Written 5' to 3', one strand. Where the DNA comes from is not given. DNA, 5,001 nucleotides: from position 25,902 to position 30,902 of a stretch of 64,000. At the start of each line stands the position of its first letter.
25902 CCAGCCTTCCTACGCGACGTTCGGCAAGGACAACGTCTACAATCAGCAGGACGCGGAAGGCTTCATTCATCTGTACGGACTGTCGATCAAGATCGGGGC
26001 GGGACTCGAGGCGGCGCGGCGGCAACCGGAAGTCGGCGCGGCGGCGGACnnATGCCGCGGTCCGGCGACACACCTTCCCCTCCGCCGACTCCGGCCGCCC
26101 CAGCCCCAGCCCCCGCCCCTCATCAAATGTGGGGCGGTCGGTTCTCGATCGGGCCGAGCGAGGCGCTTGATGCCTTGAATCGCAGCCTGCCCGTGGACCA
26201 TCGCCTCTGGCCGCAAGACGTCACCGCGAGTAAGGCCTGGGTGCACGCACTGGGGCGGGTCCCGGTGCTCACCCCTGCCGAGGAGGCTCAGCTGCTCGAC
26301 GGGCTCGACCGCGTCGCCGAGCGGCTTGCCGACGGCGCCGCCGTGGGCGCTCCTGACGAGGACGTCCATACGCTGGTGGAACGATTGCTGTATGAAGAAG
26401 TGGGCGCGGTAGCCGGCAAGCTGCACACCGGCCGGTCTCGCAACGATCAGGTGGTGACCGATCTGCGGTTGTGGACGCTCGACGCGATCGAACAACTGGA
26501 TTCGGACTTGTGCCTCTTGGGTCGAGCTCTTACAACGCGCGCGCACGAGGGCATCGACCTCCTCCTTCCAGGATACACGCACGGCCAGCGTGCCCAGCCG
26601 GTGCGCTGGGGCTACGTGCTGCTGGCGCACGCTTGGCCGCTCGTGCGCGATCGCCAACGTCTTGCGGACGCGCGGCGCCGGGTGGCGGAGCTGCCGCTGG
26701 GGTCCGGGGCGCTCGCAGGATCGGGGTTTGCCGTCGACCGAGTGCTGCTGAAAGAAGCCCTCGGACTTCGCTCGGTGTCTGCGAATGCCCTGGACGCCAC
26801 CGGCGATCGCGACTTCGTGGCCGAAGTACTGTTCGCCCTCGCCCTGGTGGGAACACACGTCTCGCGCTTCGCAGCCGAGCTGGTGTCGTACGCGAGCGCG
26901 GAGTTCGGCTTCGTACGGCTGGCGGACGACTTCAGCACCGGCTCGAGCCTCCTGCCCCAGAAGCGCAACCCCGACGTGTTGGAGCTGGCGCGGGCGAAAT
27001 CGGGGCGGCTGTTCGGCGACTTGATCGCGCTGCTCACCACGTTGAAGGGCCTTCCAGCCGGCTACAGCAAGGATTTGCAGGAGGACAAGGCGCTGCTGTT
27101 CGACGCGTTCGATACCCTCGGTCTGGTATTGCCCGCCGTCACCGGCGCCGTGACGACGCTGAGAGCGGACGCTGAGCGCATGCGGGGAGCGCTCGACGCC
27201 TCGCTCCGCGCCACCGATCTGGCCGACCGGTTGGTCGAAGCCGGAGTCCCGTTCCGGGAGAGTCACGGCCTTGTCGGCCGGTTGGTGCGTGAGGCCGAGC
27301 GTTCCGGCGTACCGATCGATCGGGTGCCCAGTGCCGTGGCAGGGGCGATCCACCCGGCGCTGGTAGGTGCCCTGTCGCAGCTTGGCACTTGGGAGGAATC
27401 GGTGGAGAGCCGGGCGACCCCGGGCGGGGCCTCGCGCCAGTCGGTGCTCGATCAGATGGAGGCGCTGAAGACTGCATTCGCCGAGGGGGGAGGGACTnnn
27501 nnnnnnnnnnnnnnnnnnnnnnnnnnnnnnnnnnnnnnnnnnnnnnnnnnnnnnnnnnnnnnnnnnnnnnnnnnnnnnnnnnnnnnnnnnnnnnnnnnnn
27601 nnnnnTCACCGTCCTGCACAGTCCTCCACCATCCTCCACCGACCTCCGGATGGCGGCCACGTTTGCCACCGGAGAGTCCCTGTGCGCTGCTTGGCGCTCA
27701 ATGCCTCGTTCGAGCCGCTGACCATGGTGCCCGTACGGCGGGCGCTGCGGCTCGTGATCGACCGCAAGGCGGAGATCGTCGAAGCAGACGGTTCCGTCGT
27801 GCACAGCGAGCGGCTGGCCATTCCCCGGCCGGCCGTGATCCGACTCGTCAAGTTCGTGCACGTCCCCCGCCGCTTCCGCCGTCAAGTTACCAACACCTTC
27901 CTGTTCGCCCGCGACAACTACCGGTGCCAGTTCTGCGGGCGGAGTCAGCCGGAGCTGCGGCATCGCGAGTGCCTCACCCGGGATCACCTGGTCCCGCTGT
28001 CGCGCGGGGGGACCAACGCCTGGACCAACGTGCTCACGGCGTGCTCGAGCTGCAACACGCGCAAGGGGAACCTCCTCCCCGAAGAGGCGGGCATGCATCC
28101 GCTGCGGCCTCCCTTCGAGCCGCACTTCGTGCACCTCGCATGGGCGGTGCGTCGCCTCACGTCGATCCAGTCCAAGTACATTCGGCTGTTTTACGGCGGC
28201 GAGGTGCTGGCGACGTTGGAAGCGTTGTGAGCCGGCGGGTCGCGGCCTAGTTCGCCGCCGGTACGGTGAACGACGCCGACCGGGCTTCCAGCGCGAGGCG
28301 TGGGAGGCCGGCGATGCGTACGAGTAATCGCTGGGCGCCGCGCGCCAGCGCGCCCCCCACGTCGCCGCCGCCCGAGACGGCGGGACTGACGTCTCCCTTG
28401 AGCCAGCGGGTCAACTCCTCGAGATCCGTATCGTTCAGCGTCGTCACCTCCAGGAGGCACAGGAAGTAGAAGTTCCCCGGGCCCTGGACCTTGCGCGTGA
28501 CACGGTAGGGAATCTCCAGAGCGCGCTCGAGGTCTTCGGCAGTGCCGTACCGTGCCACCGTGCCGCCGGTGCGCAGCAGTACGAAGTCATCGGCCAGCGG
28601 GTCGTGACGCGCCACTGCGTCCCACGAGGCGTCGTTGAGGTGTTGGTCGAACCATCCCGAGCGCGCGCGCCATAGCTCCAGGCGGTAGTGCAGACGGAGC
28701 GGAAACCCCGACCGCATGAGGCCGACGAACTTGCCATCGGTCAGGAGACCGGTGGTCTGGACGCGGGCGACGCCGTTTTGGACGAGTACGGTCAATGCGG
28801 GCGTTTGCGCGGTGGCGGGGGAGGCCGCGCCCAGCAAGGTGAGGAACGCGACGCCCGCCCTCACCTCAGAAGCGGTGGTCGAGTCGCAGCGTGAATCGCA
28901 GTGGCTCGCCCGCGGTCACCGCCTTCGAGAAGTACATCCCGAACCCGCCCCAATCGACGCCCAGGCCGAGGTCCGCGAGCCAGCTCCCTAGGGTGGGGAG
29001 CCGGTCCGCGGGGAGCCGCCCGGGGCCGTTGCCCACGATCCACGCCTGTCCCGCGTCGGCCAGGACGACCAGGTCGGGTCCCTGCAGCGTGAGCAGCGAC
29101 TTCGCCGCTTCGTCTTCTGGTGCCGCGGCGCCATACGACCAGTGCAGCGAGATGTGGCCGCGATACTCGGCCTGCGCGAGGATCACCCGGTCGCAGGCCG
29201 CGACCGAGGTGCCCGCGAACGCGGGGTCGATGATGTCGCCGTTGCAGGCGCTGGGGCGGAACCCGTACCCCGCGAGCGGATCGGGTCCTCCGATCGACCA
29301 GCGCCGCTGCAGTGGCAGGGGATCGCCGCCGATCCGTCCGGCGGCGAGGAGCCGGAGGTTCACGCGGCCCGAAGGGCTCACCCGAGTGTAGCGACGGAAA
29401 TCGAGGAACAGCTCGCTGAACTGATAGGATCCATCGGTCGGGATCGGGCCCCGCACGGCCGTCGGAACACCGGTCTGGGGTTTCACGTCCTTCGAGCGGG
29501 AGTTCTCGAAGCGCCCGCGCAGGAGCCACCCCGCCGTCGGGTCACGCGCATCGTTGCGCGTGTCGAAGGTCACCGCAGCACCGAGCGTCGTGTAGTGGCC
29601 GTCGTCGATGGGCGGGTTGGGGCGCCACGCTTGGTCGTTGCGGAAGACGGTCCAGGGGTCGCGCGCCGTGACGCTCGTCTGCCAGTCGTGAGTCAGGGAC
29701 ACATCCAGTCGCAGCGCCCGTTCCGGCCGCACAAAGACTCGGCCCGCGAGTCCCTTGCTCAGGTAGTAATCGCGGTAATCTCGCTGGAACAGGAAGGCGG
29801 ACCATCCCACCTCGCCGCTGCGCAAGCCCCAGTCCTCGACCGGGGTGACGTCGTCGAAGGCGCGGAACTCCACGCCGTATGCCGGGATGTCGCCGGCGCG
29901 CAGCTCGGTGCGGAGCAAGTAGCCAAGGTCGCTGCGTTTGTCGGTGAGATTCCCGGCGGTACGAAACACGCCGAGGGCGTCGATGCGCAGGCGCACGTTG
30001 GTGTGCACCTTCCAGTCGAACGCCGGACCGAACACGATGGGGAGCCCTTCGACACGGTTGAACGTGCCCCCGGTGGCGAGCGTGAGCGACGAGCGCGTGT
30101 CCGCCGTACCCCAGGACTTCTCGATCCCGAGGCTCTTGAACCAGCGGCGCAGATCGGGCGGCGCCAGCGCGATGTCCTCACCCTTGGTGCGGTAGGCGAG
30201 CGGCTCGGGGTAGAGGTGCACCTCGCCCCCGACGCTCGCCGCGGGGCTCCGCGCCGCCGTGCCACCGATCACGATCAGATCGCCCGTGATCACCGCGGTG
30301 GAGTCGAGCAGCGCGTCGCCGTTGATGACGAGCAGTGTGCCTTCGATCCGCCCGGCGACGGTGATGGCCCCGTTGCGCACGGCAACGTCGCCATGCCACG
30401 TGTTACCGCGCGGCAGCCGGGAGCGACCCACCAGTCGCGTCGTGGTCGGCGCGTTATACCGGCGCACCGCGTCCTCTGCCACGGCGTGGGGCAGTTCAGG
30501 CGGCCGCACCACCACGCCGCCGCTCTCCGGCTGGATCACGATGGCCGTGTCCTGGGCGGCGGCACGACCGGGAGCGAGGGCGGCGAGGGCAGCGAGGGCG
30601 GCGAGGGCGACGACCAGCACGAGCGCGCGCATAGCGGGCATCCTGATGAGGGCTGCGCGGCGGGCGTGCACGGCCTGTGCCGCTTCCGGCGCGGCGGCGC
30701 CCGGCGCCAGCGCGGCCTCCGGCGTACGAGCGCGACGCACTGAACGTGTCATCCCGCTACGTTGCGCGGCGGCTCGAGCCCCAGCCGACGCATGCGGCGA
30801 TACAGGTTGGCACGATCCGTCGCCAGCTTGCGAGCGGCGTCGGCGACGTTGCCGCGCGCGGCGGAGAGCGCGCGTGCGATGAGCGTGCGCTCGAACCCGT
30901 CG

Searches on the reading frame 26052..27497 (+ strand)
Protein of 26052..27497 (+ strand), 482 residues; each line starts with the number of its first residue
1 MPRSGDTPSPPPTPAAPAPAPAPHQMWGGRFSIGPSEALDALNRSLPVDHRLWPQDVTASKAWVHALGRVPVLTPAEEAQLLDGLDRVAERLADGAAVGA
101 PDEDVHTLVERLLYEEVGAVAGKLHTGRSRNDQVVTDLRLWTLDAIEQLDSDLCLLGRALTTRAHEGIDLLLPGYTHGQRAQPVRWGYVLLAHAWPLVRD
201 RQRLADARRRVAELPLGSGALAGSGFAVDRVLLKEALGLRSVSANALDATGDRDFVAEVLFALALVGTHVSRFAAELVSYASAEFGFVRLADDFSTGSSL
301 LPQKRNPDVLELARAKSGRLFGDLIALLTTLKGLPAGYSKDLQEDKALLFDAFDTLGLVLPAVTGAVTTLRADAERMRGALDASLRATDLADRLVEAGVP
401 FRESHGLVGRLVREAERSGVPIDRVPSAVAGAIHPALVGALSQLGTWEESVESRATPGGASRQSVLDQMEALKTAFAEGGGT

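Call 44: search_protein_families(library=pfam, proteins=[window:26052-27497:+], max_evalue=0.001)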
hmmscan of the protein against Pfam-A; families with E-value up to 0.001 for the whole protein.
window:26052-27497:+ (482 aa): 2 families
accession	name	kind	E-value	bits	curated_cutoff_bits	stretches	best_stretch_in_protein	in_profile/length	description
PF00206.25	Lyase_1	-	1.7e-69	235.1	27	1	29-322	1-312/312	Lyase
PF14698.11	ASL_C2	-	7.2e-15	55.6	27.3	1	386-451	3-68/69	Argininosuccinate lyase C-terminal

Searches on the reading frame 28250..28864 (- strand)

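Call 70: search_protein_families(library=pfam, proteins=[window:28250-28864:-], max_evalue=0.0001)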
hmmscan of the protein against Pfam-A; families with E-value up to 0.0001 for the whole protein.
window:28250-28864:- (205 aa): 1 family
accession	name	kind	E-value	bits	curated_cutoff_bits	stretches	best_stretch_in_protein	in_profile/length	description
PF14334.11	DUF4390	-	1.7e-06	28.1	27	1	49-117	35-102/161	Domain of unknown function (DUF4390)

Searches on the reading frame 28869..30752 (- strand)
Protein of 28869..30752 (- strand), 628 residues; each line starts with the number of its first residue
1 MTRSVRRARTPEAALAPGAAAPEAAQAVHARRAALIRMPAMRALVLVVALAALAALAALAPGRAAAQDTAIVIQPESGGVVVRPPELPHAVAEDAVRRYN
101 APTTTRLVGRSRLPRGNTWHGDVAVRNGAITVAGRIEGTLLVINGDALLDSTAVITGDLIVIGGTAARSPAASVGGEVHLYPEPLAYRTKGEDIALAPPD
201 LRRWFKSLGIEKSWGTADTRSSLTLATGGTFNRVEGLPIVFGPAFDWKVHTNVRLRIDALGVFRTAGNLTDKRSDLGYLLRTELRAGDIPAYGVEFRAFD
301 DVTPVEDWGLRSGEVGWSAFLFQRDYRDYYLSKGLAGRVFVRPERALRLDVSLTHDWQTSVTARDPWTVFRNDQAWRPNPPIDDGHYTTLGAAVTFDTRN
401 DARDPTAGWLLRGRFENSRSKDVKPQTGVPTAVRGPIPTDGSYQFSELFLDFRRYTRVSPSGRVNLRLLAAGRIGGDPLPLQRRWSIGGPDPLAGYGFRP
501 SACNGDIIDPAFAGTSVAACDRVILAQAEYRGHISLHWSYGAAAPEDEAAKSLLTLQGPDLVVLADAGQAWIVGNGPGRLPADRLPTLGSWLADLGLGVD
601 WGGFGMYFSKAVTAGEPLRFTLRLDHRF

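Call 70: search_protein_families(library=pfam, proteins=[window:28869-30752:-], max_evalue=0.0001)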
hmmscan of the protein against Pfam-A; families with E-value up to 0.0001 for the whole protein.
window:28869-30752:- (628 aa): 1 family
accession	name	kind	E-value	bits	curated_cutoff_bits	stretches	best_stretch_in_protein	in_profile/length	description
PF01103.29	Omp85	-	2e-07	31.3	24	1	315-499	38-213/325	Omp85 superfamily domain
